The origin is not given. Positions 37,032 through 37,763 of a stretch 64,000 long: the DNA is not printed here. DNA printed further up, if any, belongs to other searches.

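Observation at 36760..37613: Glutaredoxin-fold protein with CPSV motif convergent with a DoxX membrane protein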

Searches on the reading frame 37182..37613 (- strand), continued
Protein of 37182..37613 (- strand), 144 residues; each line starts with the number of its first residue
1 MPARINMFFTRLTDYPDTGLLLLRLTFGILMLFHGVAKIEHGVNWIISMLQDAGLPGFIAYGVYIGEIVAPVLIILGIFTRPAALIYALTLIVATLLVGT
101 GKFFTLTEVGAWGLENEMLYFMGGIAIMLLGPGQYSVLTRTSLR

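Call 41: find_encoding_contigs(protein=P0103, flank=4000, max_places=1)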
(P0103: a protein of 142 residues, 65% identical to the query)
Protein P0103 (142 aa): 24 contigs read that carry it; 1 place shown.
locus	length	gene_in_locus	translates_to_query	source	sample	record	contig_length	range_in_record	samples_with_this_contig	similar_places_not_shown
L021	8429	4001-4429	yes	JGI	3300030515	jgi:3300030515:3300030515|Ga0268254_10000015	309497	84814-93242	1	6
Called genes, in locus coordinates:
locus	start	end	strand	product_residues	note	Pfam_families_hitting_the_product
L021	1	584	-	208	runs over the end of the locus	PF10026:DUF2268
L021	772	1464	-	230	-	PF05724:TPMT (weak), PF13489:Methyltransf_23, PF05175:MTS, PF13847:Methyltransf_31, PF08241:Methyltransf_11, PF08242:Methyltransf_12, PF13649:Methyltransf_25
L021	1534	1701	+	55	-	-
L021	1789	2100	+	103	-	PF01527:HTH_Tnp_1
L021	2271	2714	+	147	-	PF00665:rve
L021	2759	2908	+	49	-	PF13333:rve_2 (weak), PF13683:rve_3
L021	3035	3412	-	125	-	PF01638:HxlR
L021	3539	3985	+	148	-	PF22036:MoaF_like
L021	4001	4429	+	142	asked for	PF07681:DoxX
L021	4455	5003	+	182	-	PF00258:Flavodoxin_1, PF03358:FMN_red, PF12724:Flavodoxin_5, PF02525:Flavodoxin_2 (weak)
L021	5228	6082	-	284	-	PF02311:AraC_binding (weak), PF12833:HTH_18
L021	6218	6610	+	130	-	-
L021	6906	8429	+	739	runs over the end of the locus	PF07715:Plug, PF00593:TonB_dep_Rec_b-barrel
